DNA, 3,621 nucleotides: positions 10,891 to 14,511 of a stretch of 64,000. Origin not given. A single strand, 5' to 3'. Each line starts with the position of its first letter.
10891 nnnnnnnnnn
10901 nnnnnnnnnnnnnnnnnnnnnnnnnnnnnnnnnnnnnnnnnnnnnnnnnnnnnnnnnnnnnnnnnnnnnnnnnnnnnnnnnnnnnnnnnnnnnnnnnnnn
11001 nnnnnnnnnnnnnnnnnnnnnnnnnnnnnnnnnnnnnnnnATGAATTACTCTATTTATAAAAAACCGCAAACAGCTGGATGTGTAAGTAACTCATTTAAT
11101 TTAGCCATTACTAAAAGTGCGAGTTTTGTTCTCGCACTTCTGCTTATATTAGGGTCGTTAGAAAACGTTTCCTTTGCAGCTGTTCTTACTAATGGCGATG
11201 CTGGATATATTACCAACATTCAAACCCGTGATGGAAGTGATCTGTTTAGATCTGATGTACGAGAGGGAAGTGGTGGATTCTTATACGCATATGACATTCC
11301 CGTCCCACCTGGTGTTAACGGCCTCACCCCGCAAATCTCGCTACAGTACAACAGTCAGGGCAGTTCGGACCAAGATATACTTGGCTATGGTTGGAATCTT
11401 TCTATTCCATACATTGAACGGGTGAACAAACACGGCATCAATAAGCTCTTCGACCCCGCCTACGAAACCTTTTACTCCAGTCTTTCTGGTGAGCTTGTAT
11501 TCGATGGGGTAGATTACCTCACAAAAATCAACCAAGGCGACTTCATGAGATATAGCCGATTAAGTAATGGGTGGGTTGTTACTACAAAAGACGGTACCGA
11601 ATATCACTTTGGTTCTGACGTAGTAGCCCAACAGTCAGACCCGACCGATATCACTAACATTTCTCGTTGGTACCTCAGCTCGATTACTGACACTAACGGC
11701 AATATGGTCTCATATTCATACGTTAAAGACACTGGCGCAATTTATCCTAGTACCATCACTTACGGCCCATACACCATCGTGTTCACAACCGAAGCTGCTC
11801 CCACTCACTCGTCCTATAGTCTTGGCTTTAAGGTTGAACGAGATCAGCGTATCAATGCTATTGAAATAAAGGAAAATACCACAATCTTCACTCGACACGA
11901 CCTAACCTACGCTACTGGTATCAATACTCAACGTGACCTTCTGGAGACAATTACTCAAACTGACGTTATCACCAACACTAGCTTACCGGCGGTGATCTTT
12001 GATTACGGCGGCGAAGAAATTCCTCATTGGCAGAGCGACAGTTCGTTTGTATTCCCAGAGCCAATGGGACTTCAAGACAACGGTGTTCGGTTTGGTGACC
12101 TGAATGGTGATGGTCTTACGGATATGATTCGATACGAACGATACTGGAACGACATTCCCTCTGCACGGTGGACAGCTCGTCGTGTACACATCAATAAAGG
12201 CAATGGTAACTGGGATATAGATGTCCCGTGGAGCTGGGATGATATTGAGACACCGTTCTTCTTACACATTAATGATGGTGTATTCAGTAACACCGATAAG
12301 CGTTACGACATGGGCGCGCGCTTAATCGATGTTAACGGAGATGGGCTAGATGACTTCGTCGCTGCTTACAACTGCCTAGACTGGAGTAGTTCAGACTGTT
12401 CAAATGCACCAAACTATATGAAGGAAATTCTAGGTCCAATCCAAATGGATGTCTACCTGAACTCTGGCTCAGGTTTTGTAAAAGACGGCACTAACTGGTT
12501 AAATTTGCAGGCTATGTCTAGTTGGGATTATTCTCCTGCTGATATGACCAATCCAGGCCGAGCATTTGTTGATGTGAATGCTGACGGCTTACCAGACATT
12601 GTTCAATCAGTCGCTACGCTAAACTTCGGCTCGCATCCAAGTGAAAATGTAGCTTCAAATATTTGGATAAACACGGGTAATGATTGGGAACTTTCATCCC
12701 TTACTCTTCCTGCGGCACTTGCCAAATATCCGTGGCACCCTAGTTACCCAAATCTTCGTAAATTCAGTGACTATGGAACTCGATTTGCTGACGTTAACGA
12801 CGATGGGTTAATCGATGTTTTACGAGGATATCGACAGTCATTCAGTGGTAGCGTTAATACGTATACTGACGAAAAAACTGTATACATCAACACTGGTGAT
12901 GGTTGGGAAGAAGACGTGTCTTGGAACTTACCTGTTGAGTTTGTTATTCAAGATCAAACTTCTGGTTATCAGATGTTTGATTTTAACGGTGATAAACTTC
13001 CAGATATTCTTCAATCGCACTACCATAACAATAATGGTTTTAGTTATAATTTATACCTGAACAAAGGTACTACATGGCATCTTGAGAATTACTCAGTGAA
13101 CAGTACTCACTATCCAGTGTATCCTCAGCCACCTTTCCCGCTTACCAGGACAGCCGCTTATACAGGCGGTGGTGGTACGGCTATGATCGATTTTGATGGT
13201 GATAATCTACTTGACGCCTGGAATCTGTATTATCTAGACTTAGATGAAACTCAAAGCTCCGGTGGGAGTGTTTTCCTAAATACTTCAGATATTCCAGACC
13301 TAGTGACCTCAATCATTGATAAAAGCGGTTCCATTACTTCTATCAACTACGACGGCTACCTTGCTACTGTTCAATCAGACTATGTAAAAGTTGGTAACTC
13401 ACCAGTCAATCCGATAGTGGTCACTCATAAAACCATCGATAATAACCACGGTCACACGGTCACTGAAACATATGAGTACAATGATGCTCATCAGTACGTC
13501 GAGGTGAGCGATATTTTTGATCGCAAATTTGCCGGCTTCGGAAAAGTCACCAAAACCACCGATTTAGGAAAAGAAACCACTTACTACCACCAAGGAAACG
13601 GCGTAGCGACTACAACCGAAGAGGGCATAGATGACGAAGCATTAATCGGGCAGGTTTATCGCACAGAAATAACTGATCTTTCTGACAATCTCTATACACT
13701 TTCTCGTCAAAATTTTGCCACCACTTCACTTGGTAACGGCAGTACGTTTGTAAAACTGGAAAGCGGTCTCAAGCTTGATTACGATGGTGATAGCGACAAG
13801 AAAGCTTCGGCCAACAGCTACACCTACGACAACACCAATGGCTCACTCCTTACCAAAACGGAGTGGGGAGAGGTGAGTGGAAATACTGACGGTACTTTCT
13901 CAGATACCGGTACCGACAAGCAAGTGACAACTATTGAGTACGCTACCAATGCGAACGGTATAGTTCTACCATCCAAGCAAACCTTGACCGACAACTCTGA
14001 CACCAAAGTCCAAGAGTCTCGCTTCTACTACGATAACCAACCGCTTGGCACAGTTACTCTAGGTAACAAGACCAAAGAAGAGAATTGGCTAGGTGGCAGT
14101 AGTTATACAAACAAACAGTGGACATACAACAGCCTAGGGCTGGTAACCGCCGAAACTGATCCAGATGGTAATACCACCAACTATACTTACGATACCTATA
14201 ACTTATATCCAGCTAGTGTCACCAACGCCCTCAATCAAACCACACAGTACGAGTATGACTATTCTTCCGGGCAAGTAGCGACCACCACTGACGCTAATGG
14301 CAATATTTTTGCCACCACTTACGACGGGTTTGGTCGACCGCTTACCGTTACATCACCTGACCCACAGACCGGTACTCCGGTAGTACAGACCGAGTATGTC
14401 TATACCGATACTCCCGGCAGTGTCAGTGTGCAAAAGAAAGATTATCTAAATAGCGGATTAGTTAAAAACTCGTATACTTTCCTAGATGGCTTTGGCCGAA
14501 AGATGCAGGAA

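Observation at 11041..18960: Fused TcB/TcC-like giant RHS toxin (2639 aa) carrying a Sec signal peptide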

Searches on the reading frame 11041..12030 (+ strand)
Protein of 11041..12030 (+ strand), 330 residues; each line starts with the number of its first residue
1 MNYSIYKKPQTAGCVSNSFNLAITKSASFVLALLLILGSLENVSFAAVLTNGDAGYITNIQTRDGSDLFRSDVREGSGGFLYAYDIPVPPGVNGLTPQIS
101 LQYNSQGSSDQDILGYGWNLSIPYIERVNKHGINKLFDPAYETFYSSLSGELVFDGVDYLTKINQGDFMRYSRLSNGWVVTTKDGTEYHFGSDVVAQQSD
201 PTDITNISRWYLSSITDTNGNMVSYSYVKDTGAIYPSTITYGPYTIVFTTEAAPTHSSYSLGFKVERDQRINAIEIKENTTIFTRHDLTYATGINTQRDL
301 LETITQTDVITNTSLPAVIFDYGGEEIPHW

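Call 8: search_protein_families(library=pfam, proteins=[window:11041-12030:+], max_evalue=1)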
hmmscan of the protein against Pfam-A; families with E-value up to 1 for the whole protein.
window:11041-12030:+ (330 aa): 3 families
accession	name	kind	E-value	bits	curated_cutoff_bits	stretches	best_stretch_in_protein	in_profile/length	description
PF03534.18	SpvB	-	2.3e-16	60.3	22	2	84-153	11-76/287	Salmonella virulence plasmid 65kDa B protein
PF09630.15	DUF2024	-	0.0099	16.2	27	1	180-222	10-50/81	Domain of unknown function (DUF2024)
PF20148.4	DUF6531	-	0.13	13.1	24.1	1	95-121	24-49/74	Domain of unknown function (DUF6531)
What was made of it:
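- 11179..12030 (+): Residues 47-330: SpvB/TcaC N-terminal domain (start of the TcB-like shell). Pfam PF03534, E=2.3e-16 on this segment (call 8).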

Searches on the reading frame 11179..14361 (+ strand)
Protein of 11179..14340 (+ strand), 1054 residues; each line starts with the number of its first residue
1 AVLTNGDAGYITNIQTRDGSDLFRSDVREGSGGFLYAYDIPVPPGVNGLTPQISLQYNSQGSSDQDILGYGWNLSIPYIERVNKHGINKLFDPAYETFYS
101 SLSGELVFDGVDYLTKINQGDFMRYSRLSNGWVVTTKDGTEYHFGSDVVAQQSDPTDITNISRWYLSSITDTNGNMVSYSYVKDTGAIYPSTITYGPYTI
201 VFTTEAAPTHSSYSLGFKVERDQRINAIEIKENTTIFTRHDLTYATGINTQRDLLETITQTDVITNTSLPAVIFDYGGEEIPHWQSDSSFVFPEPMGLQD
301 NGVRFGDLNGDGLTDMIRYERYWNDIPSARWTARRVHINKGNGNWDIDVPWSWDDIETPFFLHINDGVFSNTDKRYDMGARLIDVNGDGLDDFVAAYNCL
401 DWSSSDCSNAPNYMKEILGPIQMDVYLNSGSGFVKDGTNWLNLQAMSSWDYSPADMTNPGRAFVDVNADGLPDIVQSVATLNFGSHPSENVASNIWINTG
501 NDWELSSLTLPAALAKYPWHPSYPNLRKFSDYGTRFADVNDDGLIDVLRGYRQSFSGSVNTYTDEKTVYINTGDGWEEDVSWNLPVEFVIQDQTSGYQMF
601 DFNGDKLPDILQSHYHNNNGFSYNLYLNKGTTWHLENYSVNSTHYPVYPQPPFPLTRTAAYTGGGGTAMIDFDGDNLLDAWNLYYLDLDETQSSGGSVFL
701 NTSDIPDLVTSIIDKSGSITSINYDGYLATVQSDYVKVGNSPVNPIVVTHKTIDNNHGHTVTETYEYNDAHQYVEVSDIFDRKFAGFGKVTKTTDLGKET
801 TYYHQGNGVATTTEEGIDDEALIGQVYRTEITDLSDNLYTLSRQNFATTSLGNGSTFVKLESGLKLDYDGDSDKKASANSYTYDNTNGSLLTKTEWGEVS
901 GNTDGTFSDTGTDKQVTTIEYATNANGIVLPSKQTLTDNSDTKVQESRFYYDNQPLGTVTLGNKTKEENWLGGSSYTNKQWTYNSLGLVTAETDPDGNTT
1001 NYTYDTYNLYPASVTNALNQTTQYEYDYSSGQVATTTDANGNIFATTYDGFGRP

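Call 60: search_solved_structures(query=window:11179-14340:+, max_evalue=10)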
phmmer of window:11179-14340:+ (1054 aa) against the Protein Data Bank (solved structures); distinct sequences matched with E-value up to 10: 3.
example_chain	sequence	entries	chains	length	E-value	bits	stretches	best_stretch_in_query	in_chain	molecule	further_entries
7pq5_L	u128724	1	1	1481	0.0014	20.2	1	981-1049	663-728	Tre23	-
6p0x_A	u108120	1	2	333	0.032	15.8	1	35-92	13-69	Salmonella plasmid virulence: SpvB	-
8cp6_B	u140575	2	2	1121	0.17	13.3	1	981-1053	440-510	Toxin protein Tse5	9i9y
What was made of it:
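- On Tc (ABC) toxin complex, BC subunit: The single sequence alone did not reach TcB (call 60).
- Tried and rejected: A single-sequence PDB search with residues 47-1100 failed to reach TcB (call 60).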

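Call 65: search_solved_structures(query=A4, max_evalue=0.01)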
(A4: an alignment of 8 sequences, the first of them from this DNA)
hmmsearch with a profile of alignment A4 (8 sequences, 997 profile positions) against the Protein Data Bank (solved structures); distinct sequences matched with E-value up to 0.01: 46.
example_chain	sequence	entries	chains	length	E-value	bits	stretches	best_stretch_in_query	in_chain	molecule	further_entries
4o9x_A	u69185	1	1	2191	6.3e-22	80.6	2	217-731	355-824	TcdB2, TccC3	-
6h6g_A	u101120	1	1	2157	6.7e-22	80.5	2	217-731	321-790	TcdB2,TccC3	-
6suf_F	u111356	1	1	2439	7e-22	80.5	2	217-731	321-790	TcdB2,TccC3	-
6sue_F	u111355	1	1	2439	7e-22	80.5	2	217-731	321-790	TcdB2,TccC3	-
6suq_A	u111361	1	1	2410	7.8e-22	80.3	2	217-731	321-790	TcdB2,TccC3,Genome polyprotein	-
6h6e_F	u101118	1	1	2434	8.6e-22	80.2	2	217-731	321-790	TcdB2,TccC3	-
6h6f_F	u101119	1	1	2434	8.6e-22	80.2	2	217-731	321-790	TcdB2,TccC3,TccC3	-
6sup_A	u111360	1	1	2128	1.1e-21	79.8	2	217-731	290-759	TcdB2,TccC3,Cell division control protein 42 homolog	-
6l7i_F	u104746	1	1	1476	2.4e-21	78.7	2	225-731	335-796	TcdB1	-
9c4k_P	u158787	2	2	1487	6e-21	77.4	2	225-733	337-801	Toxin subunit YenB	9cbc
4igl_A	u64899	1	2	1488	6.1e-21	77.4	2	225-733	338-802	YenB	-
5kis_A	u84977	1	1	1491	6.1e-21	77.3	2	225-733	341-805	YenB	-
7pq5_L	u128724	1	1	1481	9.2e-13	50.3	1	916-997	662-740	Tre23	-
6p0x_A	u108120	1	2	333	1.8e-09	39.4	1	91-167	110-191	Salmonella plasmid virulence: SpvB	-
7q97_A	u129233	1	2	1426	2.5e-08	35.6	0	932-997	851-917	Rhs family protein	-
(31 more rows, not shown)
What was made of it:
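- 11179..12030 (+): The family profile hits the SpvB N-domain structure 6p0x at E=1.8e-9 (call 65).
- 12031..13320 (+): Residues 331-760: FG-GAP (integrin-alpha-like) beta-propeller with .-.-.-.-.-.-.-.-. repeats. It is the equivalent of the TcB propeller. Profile positions 217-731 align to TcdB2 residues 321-790 and YenB residues 338-802; integrin alpha-V propellers hit at E~1e-6 (call 65).
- On Tc (ABC) toxin complex, BC subunit: Profile A4 against 4o9x, 6l7i_F and 4igl_A gives E~1e-21 (call 65).
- TcB homology at profile level: TcdB2-TccC3 4o9x E=6e-22, TcdB1, YenB, SpvB (call 65).
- Tried and rejected: A family profile was needed (call 65).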

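Call 91: find_related_loci(query=A4, collection=genome_contigs, flank=10000)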
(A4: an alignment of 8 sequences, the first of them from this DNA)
Query A4 (1047 aa) in genome_contigs; peptide patterns used: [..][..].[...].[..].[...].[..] (x = any residue, [..] = any of these).
94 stretches matched a pattern; 66 encode a relative of the query (tblastn E <= 1e-3); 66 distinct loci.
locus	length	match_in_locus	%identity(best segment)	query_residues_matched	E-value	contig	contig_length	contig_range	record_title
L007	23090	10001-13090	53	2-1047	0e+0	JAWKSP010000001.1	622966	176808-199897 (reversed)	MAG: Candidatus Paceibacterota bacterium isolate ABC1.92 ABC1.92.fa-1, whole genome shotgun sequence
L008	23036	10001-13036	37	13-1047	2e-158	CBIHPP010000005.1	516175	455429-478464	MAG TPA_asm: uncultured Niastella sp. isolate SRR18156212_binner123_Refined_3 genome assembly, contig: ERZ27336872.14, w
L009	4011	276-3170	35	13-1047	7e-161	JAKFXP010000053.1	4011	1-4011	MAG: Parcubacteria group bacterium isolate ND3_Bin_29 ND3_0005237, whole genome shotgun sequence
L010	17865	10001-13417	36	18-1047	1e-152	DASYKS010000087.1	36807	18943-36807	MAG TPA_asm: Thermoanaerobaculia bacterium isolate SMAG_U4328 k141_326785, whole genome shotgun sequence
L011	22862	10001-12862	36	12-1047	5e-153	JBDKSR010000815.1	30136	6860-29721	MAG: Bryobacteraceae bacterium isolate 6_bin.226 c_000002160569, whole genome shotgun sequence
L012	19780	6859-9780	35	2-1047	2e-152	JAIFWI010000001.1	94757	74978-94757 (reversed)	MAG: Candidatus Parcubacteria bacterium isolate viral-cat_42_20 PAFVLPS_2018_scaffold_344, whole genome shotgun sequence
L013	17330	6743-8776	45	360-1047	1e-152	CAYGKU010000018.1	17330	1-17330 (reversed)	MAG TPA_asm: uncultured Candidatus Saccharibacteria bacterium isolate ERP116193_co2_378 genome assembly, contig: NODE_79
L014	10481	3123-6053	35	12-1047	6e-151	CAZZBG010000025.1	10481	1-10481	MAG TPA_asm: uncultured Candidatus Saccharibacteria bacterium isolate SRP278252_co1_100 genome assembly, contig: NODE_11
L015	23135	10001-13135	36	3-1047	2e-149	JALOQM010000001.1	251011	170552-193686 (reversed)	MAG: Candidatus Paceibacterota bacterium isolate Prado155 scaffold_5, whole genome shotgun sequence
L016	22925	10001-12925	35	12-1041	2e-147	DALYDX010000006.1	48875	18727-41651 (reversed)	MAG TPA_asm: Candidatus Paceibacterota bacterium isolate CTOTU14238 NODE_132_length_48875_cov_13.646170, whole genome sh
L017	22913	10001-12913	35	13-1047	8e-148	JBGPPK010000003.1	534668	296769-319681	MAG: Terriglobia bacterium isolate OBJ2_061818_050_16 k141_1544992_length_534668_cov_36.3323, whole genome shotgun seque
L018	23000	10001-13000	36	17-1047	5e-148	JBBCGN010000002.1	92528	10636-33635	MAG: bacterium isolate CoA_maxb_bin.114 s11345.ctg011367l, whole genome shotgun sequence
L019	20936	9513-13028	36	14-1047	5e-148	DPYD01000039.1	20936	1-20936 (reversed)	MAG TPA_asm: Candidatus Kaiserbacteria bacterium isolate UBA10103 contig_375, whole genome shotgun sequence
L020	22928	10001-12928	34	9-1047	2e-152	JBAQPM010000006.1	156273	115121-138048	MAG: Minisyncoccia bacterium isolate MFD12001_ilm_asm_bin22 k127_2586, whole genome shotgun sequence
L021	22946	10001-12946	35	8-1047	3e-147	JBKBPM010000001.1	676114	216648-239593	MAG: Candidatus Paceibacteria bacterium isolate 21H_026.bin.18 NODE_12_length_676114_cov_195.947735, whole genome shotgu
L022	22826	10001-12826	35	17-1046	1e-146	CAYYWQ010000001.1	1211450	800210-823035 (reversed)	MAG TPA_asm: uncultured Candidatus Saccharibacteria bacterium isolate SRP292972_co1_95 genome assembly, contig: NODE_2_l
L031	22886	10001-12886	34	9-1047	2e-140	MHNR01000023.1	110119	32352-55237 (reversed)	MAG: Candidatus Ryanbacteria bacterium RIFCSPHIGHO2_02_FULL_48_12 rifcsphigho2_02_scaffold_543, whole genome shotgun seq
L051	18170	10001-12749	39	89-1047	3e-75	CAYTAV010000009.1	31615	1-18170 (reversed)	MAG TPA_asm: uncultured Gammaproteobacteria bacterium isolate binchicken_co22_29 genome assembly, contig: NODE_1503_leng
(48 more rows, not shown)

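Call 93: search_protein_families(library=pfam, proteins=[L010:2976-6362:+, L022:1-4224:+, L031:2627-5812:+, L031:5787-9491:+, L051:674-3412:+], max_evalue=0.0001)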
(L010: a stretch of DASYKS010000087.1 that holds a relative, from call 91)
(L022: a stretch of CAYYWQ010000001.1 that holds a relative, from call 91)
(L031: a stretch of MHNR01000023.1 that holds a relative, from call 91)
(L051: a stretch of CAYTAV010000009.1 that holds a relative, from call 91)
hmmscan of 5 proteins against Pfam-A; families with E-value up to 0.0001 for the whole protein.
L010:2976-6362:+ (1129 aa): 0 families

L022:1-4224:+ (1408 aa): 2 families
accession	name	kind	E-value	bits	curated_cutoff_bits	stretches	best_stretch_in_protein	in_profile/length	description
PF13385.13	Laminin_G_3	-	2.4e-21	76.9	27.6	1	811-952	8-150/151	Concanavalin A-like lectin/glucanases superfamily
PF02210.31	Laminin_G_2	-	8.9e-06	26.6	22.9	1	873-942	47-123/126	Laminin G domain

L031:2627-5812:+ (1062 aa): 6 families
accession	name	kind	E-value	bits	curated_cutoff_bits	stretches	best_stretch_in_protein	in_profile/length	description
PF00562.33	RNA_pol_Rpb2_6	-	2.5e-126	422.2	23.4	1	594-978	1-373/373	RNA polymerase Rpb2, domain 6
PF04565.21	RNA_pol_Rpb2_3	-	1.4e-29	102.5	21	1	390-458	1-68/68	RNA polymerase Rpb2, domain 3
PF04560.25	RNA_pol_Rpb2_7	-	3.4e-24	85.5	32.1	1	980-1054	1-85/87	RNA polymerase Rpb2, domain 7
PF04561.19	RNA_pol_Rpb2_2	-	1.7e-23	83.7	21.7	1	155-331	16-190/190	RNA polymerase Rpb2, domain 2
PF10385.14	RNA_pol_Rpb2_45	-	1.2e-17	64.1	28.2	1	468-533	1-66/66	RNA polymerase beta subunit external 1 domain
PF04563.20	RNA_pol_Rpb2_1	-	6.3e-16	59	28.2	1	32-373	4-199/203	RNA polymerase beta subunit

L031:5787-9491:+ (1235 aa): 5 families
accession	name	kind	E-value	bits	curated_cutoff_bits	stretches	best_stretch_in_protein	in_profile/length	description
PF04997.17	RNA_pol_Rpb1_1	-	4.4e-78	263.2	39.7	1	14-381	2-312/312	RNA polymerase Rpb1, domain 1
PF04998.22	RNA_pol_Rpb1_5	-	4.2e-63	213.7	28.5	1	781-1116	1-257/267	RNA polymerase Rpb1, domain 5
PF00623.25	RNA_pol_Rpb1_2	-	8e-40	137.2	25.3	2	447-524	88-165/166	RNA polymerase Rpb1, domain 2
PF04983.23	RNA_pol_Rpb1_3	-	5.7e-28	98.3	28.9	1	528-672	1-162/162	RNA polymerase Rpb1, domain 3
PF05000.22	RNA_pol_Rpb1_4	-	9.3e-07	29.2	24.8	1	703-770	3-83/107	RNA polymerase Rpb1, domain 4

L051:674-3412:+ (913 aa): 4 families
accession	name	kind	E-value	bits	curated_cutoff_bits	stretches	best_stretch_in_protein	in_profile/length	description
PF01580.24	FtsK_SpoIIIE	-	4.3e-56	190.3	24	1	412-597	2-220/221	FtsK/SpoIIIE family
PF17854.6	FtsK_alpha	-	1.6e-26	92.9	22.9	1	324-404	21-101/101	FtsK alpha domain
PF09397.16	FtsK_gamma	-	8.7e-21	73.8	30.6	1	702-762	2-62/63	Ftsk gamma domain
PF13491.11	FtsK_4TM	-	3e-12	47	23.1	1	60-186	43-166/171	4TM region of DNA translocase FtsK/SpoIIIE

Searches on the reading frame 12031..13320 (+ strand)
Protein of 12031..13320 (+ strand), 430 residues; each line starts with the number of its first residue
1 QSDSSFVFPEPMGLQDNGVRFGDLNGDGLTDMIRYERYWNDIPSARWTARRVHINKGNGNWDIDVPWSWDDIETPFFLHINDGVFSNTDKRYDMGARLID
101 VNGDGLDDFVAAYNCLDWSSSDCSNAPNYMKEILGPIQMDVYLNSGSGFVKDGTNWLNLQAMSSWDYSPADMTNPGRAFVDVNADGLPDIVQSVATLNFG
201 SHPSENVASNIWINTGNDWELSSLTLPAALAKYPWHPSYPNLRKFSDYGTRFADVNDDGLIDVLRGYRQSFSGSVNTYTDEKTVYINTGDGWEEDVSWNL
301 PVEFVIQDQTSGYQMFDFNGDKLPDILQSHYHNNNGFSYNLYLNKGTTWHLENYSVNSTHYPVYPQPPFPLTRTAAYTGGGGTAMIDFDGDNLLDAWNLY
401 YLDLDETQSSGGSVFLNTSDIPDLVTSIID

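Call 8: search_protein_families(library=pfam, proteins=[window:12031-13320:+], max_evalue=1)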
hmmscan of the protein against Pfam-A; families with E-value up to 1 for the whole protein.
window:12031-13320:+ (430 aa): 3 families
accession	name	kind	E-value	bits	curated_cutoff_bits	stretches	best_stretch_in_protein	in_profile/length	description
PF13517.12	FG-GAP_3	-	3.1e-12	47.3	26.9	5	254-327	1-60/61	FG-GAP-like repeat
PF21955.1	CarG-like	-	6.8e-09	36.4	28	2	17-67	3-51/144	Carbapenem resistance protein CarG-like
PF01839.29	FG-GAP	-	0.002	18.4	22.1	2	21-32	7-18/37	FG-GAP repeat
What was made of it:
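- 12031..13320 (+): Pfam FG-GAP_3 E=3.1e-12 in 5 stretches, and FG-GAP (call 8).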

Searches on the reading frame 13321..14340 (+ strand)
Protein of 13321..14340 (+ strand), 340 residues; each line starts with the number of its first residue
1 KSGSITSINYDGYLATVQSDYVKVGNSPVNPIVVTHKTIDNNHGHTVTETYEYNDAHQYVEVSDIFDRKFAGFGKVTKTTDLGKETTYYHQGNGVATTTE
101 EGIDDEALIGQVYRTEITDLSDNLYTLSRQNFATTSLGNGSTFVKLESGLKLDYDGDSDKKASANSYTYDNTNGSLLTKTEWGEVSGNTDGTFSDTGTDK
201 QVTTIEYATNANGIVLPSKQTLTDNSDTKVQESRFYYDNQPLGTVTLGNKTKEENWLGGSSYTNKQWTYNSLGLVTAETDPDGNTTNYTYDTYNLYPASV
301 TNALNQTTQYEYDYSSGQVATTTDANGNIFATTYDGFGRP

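Call 8: search_protein_families(library=pfam, proteins=[window:13321-14340:+], max_evalue=1)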
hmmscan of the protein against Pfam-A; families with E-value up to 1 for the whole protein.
window:13321-14340:+ (340 aa): 1 family
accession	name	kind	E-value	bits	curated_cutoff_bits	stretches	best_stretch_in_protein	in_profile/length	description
PF05593.20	RHS_repeat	-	3.5e-09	37.3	22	3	269-292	1-24/38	RHS Repeat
